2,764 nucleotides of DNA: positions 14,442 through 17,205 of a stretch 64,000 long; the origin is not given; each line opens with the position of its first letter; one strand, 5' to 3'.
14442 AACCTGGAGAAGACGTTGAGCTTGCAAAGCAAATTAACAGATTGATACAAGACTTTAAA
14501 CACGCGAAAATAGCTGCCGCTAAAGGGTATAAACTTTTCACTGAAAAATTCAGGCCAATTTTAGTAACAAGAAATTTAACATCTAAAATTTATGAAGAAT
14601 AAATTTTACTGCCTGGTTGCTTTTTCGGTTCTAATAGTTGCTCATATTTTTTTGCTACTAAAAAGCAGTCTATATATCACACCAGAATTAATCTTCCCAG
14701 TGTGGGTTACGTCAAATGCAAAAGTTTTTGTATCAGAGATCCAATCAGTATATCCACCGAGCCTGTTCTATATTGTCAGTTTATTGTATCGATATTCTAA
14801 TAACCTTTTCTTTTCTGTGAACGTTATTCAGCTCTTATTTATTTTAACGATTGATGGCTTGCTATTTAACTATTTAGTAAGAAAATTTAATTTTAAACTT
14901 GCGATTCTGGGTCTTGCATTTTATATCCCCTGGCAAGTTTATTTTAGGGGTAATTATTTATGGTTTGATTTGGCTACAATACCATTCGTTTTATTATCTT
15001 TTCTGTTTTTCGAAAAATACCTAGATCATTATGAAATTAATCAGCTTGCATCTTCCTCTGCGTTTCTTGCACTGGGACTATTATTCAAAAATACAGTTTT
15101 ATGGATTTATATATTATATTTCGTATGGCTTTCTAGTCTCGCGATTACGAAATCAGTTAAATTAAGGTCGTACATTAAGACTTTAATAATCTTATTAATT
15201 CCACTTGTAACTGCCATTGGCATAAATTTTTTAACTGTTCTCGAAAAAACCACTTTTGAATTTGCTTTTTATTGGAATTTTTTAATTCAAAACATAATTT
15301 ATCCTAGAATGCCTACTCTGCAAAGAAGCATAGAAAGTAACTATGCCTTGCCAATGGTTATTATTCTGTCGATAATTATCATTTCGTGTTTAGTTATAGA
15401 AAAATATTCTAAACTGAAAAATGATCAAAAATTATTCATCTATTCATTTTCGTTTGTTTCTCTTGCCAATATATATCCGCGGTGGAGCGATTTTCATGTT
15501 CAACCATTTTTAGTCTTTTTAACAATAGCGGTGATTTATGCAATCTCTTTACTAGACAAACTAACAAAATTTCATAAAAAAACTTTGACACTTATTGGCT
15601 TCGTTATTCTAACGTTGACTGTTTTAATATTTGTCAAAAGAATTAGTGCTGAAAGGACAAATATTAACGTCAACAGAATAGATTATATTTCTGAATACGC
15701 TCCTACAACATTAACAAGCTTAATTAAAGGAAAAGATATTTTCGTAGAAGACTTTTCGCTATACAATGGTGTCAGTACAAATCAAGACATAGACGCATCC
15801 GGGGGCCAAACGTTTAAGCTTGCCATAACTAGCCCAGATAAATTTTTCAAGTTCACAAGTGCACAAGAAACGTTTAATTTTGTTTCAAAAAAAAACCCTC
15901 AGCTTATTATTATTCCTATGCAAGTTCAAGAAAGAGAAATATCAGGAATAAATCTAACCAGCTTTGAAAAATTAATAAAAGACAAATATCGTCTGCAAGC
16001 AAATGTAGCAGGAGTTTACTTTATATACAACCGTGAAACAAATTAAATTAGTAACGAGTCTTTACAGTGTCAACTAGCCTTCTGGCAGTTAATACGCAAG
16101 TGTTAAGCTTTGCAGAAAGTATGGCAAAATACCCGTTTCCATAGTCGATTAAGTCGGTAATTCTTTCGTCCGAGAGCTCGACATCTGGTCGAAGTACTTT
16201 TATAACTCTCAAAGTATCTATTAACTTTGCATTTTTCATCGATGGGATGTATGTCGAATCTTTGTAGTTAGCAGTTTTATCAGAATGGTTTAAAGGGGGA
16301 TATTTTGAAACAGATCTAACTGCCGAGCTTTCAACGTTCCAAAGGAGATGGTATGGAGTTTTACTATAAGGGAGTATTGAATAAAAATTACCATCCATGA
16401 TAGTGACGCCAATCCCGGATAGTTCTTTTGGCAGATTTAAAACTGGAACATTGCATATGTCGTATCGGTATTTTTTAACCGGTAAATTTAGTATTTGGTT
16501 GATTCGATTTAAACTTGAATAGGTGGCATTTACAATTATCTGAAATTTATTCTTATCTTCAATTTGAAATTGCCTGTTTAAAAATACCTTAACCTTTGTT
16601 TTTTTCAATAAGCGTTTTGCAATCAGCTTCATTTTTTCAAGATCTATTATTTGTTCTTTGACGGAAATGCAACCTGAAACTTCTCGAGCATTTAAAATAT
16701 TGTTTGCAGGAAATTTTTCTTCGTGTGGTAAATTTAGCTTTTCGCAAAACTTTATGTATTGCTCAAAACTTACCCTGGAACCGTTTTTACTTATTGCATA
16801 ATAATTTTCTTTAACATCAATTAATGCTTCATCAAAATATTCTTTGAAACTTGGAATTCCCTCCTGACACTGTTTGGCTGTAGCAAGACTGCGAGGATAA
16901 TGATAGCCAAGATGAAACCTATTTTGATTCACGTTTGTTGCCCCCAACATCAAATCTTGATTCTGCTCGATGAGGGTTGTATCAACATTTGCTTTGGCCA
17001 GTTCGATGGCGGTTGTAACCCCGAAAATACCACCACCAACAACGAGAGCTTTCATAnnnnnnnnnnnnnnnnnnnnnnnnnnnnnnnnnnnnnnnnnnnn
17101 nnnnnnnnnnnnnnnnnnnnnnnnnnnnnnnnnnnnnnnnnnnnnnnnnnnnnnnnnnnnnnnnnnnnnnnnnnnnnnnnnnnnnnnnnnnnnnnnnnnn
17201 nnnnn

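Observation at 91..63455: About 63 kb of contiguous glycan-assembly genes with an unusually high density of GT-C enzymes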

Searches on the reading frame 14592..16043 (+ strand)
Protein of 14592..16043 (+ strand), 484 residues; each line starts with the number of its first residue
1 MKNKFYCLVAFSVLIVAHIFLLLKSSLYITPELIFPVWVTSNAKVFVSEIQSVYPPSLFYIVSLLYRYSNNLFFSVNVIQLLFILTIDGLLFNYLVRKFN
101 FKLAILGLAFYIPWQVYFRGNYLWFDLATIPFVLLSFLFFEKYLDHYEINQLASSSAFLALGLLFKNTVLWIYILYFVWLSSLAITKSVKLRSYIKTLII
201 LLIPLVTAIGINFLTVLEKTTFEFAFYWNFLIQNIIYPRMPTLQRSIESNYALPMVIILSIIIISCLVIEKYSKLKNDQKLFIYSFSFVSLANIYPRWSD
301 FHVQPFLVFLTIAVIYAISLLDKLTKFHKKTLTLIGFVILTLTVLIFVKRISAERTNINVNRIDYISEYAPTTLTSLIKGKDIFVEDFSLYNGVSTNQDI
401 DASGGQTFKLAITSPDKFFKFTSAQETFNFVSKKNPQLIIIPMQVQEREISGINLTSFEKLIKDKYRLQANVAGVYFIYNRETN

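Call 4: search_protein_families(library=pfam, proteins=[window:14592-16043:+], max_evalue=0.01)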
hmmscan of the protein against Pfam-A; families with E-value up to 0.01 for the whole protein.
window:14592-16043:+ (484 aa): 1 family
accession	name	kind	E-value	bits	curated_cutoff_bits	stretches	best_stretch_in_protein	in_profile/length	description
PF13231.12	PMT_2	-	1.6e-05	25.6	26.1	1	55-206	3-153/160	Dolichyl-phosphate-mannose-protein mannosyltransferase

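Call 19: search_protein_families(library=ncbifam, proteins=[window:14592-16043:+], max_evalue=0.1)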
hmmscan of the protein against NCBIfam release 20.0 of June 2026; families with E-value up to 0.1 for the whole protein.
window:14592-16043:+ (484 aa): 0 families

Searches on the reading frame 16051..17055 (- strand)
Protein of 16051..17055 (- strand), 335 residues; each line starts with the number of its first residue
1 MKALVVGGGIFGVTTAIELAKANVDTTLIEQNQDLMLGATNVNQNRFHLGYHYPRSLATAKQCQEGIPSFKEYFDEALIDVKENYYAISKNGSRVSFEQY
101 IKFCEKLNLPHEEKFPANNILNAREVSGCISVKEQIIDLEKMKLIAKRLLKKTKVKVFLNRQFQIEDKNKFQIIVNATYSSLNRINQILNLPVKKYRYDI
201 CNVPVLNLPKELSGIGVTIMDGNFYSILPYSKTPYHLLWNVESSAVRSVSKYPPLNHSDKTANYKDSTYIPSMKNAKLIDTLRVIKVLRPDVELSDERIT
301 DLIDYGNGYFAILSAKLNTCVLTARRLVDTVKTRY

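Call 4: search_protein_families(library=pfam, proteins=[window:16051-17055:-], max_evalue=0.01)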
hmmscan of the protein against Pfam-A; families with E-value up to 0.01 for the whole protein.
window:16051-17055:- (335 aa): 8 families
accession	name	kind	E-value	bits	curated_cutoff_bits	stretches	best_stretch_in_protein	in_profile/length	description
PF01266.30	DAO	-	2.2e-14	54.2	27.9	1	3-178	2-202/353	FAD dependent oxidoreductase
PF13450.12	NAD_binding_8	-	6.9e-07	29.9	21.9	1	5-51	1-49/68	NAD(P)-binding Rossmann-like domain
PF07992.20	Pyr_redox_2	-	5.2e-05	23.3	26.1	1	2-36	144-178/291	Pyridine nucleotide-disulphide oxidoreductase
PF00070.33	Pyr_redox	-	0.00054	20.9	22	1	2-36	1-35/82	Pyridine nucleotide-disulphide oxidoreductase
PF12831.13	FAD_oxidored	-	0.00062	19.6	27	1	4-163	3-111/416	FAD dependent oxidoreductase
PF01494.25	FAD_binding_3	-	0.0043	16.8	22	1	2-34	3-35/349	FAD binding domain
PF01134.28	GIDA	-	0.0063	16.1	22.1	1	4-36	3-35/391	Glucose inhibited division protein A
PF00890.30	FAD_binding_2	-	0.0075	15.9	20.4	0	3-34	2-33/414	FAD binding domain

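Call 72: search_protein_families(library=ncbifam, proteins=[window:16051-17055:-], max_evalue=0.001)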
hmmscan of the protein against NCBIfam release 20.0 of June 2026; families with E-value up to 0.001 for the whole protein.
window:16051-17055:- (335 aa): 11 families
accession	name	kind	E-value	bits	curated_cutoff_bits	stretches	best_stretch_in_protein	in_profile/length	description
NF008726.1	PRK11728.1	equivalog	2.1e-07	30.2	299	1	2-83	2-85/389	L-2-hydroxyglutarate oxidase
NF033460.1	glycerol3P_ox_II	equivalog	7.5e-07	28.6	460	1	4-77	5-79/361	type 2 glycerol-3-phosphate oxidase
TIGR03197.1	MnmC_Cterm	equivalog_domain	2.9e-05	23.3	174.2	1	3-44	2-43/400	FAD-dependent 5-carboxymethylaminomethyl-2-thiouridine(34) oxidoreductase MnmC1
NF005313.0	PRK06847.1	subfamily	2.9e-05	23.2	372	1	2-34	6-38/375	hypothetical protein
TIGR02352.1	thiamin_ThiO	equivalog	7.4e-05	22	250.8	1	4-40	2-37/351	glycine oxidase ThiO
NF001933.0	PRK00711.1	subfamily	0.0001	21.4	383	1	1-54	1-54/429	D-amino acid dehydrogenase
NF041778.1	hetero_SS_HdrA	equivalog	0.00016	19.6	1400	1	2-34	144-176/771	ferredoxin:CoB-CoM heterodisulfide reductase subunit HdrA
TIGR03377.1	glycerol3P_GlpA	equivalog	0.00032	19.4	552.8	1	3-119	2-117/530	anaerobic glycerol-3-phosphate dehydrogenase subunit GlpA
NF041891.1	hdrA_Methbact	equivalog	0.00048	18.5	1300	1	3-34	136-167/762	ferredoxin:CoB-CoM heterodisulfide reductase subunit HdrA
NF002481.1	PRK01747.1-2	equivalog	0.00065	18.6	600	0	2-168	240-391/611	bifunctional tRNA (5-methylaminomethyl-2-thiouridine)(34)-methyltransferase MnmC2/FAD-dependent 5-carboxymethylaminomethyl-2-thiouridine(34)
NF005560.0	PRK07233.1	equivalog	0.0008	18.3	252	0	1-35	1-35/435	hypothetical protein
